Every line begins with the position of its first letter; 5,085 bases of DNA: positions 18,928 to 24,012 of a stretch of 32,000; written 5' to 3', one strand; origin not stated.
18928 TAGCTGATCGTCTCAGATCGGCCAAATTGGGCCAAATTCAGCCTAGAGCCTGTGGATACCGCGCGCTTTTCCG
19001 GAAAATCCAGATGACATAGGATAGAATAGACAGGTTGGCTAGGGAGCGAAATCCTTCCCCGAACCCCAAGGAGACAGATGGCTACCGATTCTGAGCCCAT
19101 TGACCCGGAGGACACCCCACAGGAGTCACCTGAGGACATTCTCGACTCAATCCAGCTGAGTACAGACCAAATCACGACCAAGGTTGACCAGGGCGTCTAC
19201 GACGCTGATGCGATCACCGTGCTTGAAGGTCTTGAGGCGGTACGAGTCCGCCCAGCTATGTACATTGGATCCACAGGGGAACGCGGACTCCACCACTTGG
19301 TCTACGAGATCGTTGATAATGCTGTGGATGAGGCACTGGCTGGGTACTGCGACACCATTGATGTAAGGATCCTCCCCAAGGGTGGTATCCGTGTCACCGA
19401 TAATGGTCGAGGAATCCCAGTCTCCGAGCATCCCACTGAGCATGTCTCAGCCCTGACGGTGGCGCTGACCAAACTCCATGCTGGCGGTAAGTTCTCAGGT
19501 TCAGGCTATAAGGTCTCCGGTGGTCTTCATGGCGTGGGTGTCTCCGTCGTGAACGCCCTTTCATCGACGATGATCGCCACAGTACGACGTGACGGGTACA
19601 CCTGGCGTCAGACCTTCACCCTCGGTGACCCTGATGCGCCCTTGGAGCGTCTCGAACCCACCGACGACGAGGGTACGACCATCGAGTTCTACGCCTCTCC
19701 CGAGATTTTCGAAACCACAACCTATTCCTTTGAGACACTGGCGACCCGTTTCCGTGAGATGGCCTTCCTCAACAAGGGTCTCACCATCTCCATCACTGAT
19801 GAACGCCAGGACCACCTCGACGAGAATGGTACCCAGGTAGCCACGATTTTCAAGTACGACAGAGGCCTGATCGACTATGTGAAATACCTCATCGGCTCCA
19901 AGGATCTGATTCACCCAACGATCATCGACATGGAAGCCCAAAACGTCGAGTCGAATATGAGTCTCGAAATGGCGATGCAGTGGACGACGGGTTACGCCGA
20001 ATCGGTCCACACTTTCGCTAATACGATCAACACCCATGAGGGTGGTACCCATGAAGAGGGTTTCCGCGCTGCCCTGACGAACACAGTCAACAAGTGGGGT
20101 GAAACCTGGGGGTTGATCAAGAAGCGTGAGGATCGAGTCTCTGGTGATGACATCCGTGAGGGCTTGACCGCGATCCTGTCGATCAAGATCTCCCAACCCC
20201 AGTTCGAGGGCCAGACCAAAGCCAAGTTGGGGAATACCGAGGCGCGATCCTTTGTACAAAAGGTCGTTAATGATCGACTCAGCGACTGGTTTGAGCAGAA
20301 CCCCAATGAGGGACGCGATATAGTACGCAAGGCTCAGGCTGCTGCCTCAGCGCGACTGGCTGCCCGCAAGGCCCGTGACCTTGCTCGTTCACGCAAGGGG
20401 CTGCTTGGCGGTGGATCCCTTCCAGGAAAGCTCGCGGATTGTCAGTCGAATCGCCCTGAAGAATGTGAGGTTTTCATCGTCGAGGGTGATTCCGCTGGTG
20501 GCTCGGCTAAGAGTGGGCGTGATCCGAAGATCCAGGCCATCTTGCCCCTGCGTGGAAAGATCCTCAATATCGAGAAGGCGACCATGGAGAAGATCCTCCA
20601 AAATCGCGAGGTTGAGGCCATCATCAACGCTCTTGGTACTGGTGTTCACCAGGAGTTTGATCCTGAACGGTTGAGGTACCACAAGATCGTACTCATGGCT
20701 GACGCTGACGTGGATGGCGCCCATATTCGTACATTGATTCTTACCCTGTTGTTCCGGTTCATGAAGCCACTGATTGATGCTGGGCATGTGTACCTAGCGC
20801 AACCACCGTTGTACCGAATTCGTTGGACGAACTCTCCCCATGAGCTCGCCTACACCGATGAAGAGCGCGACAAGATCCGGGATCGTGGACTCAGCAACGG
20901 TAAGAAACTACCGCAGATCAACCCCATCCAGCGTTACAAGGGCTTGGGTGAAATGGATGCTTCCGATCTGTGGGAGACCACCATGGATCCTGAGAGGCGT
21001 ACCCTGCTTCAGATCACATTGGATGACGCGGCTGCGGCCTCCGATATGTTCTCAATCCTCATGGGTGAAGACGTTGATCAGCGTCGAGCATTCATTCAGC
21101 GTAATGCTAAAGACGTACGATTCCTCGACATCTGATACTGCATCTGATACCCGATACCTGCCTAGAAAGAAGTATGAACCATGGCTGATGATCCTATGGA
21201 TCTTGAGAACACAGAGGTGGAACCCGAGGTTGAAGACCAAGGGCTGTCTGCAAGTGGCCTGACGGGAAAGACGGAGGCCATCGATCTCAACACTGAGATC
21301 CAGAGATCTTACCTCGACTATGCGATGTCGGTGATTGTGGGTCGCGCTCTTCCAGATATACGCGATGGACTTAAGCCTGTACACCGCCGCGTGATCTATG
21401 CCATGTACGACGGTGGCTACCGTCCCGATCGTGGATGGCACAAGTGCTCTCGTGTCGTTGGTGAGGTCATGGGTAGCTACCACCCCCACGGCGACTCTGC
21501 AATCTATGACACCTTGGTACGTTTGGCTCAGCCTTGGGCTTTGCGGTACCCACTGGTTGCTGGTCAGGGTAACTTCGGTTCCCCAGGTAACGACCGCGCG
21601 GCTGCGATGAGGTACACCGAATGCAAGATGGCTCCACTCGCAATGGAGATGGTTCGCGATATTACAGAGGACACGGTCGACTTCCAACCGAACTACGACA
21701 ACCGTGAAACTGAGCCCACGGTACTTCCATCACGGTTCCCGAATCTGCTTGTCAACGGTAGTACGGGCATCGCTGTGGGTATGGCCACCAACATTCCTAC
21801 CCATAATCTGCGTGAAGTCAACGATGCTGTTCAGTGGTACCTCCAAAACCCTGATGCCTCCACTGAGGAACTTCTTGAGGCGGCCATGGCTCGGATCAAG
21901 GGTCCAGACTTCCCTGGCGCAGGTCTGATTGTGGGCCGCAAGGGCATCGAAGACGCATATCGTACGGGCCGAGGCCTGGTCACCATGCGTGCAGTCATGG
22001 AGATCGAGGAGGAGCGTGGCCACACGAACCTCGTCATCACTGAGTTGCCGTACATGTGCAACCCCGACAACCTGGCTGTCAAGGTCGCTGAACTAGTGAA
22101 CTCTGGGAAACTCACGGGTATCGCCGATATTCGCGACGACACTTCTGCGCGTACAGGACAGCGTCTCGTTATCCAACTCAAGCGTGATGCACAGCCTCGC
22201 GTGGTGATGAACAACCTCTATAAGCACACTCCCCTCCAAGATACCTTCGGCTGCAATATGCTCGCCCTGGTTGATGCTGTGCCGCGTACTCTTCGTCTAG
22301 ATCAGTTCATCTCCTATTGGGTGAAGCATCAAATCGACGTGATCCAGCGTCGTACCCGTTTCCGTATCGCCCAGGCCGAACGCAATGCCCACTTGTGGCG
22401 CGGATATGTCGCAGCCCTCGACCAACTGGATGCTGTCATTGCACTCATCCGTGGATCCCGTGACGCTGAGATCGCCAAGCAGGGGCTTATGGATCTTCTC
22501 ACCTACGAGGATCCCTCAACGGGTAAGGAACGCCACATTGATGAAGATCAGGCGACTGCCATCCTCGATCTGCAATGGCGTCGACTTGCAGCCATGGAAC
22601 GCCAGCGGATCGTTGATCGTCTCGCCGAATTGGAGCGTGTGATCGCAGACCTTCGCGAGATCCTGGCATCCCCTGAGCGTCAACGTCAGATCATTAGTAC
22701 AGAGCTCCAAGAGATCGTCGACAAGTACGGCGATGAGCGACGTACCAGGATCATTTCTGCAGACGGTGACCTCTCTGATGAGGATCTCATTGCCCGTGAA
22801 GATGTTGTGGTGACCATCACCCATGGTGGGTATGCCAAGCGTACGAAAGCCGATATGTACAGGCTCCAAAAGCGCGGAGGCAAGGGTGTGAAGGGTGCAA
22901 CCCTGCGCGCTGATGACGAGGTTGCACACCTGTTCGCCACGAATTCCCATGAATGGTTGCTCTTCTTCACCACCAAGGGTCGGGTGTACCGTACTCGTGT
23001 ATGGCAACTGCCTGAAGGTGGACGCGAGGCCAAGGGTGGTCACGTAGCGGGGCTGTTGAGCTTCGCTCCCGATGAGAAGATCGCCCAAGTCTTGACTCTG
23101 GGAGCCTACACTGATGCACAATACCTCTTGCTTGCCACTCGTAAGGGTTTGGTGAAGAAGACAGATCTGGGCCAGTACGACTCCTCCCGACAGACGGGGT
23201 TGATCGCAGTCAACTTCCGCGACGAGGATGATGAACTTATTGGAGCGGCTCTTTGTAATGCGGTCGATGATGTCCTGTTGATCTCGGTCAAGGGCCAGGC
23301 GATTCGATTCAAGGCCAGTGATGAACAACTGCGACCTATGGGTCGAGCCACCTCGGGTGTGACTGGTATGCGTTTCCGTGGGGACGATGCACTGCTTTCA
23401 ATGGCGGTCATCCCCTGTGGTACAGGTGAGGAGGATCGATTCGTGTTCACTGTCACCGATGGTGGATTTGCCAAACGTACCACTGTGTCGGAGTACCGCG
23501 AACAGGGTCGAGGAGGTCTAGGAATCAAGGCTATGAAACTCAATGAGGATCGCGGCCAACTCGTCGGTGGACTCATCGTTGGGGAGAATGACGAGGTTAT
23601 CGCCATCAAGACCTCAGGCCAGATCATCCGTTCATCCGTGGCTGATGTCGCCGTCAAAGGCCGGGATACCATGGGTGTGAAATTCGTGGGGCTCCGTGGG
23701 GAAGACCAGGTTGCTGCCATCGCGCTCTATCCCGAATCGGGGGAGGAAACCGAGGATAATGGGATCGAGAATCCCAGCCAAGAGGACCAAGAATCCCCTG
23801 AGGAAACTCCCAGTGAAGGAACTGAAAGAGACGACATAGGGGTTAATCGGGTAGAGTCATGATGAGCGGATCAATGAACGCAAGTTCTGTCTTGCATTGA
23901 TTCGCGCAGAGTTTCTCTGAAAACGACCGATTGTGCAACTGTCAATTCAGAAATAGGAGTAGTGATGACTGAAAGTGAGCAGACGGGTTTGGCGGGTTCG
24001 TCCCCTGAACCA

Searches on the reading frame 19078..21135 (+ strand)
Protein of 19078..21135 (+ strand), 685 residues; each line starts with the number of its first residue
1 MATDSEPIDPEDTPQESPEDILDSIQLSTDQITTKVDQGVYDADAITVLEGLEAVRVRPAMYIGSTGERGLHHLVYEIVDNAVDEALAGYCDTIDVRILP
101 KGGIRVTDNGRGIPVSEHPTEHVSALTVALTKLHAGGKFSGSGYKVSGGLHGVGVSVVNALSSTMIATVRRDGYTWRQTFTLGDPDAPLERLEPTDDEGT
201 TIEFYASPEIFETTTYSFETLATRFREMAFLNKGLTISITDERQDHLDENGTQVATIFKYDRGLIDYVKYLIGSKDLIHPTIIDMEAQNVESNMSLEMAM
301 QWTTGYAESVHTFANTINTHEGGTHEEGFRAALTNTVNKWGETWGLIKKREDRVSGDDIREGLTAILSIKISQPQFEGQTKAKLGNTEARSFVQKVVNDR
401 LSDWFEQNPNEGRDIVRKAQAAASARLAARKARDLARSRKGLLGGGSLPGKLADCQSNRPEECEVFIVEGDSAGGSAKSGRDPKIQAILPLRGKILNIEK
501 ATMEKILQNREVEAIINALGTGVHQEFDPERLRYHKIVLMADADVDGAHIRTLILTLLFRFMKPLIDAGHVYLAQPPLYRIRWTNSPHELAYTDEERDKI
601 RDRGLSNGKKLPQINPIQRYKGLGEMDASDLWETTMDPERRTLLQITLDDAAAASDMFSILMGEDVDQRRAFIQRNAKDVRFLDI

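Call 18: search_protein_families(library=pfam, proteins=[window:19078-21135:+], max_evalue=0.001)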
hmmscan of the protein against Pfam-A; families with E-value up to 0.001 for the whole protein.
window:19078-21135:+ (685 aa): 4 families
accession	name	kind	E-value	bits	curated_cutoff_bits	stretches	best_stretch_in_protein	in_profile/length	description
PF00204.31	DNA_gyraseB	-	1.8e-60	203.8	27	1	263-434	1-172/173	DNA gyrase B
PF00986.26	DNA_gyraseB_C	-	8e-28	96.8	29.8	1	617-674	6-63/63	DNA gyrase B subunit, carboxyl terminus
PF01751.28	Toprim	-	1.5e-17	64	23.1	1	464-575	1-95/96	Toprim domain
PF02518.31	HATPase_c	-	3.4e-17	63.3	26.4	1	68-205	3-106/111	Histidine kinase-, DNA gyrase B-, and HSP90-like ATPase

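Call 33: list_cluster_members(proteins=[window:19078-21135:+, window:21181-23862:+, window:14691-15935:-, window:16015-17163:-])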
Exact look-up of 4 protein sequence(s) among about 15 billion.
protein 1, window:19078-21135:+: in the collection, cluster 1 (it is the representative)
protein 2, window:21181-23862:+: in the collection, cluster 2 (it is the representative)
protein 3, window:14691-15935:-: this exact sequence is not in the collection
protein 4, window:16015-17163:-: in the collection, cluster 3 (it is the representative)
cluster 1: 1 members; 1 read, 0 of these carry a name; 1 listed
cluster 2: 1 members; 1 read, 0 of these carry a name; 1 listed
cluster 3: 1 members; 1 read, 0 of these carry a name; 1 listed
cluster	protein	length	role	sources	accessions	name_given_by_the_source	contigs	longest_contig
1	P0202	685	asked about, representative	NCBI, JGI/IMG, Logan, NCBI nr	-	-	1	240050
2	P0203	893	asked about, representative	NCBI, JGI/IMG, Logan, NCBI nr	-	-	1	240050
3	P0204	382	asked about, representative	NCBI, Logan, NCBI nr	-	-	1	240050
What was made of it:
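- Tried and rejected: Organism identification: the cluster-mates of GyrB, GyrA and MnaA are singletons without names (call 33).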

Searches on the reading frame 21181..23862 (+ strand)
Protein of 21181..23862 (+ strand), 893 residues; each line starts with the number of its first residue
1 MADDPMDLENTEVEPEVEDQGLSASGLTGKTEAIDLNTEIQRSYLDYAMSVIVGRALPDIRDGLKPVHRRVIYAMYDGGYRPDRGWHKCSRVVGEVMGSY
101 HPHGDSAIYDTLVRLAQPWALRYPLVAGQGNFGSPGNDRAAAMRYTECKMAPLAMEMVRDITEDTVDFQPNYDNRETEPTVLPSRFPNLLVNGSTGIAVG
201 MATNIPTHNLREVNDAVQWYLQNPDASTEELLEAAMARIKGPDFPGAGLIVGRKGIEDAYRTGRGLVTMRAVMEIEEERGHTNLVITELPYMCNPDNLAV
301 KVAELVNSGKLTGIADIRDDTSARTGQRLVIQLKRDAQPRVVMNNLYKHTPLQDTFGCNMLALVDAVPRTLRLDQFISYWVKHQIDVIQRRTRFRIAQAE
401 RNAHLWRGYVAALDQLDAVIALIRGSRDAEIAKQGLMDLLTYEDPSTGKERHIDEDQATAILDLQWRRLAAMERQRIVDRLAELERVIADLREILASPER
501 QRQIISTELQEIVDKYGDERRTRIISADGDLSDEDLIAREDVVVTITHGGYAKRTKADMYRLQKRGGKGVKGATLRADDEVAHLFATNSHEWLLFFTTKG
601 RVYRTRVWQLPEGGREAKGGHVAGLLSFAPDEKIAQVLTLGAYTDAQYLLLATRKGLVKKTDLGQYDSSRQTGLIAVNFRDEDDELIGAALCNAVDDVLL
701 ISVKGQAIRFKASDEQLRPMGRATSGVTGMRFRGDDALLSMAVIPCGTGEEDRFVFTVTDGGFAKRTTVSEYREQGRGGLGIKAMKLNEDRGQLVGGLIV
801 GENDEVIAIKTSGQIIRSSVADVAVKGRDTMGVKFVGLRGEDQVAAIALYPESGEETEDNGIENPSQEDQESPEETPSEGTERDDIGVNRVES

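Call 18: search_protein_families(library=pfam, proteins=[window:21181-23862:+], max_evalue=0.001)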
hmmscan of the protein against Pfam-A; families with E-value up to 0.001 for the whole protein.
window:21181-23862:+ (893 aa): 2 families
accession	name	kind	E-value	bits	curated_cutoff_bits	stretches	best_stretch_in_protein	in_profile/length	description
PF00521.26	DNA_topoisoIV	-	2.4e-146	488.4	31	1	55-510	1-432/432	DNA gyrase/topoisomerase IV, subunit A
PF03989.18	DNA_gyraseA_C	-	2.5e-69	228.9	27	6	541-588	1-48/48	DNA gyrase C-terminal domain, beta-propeller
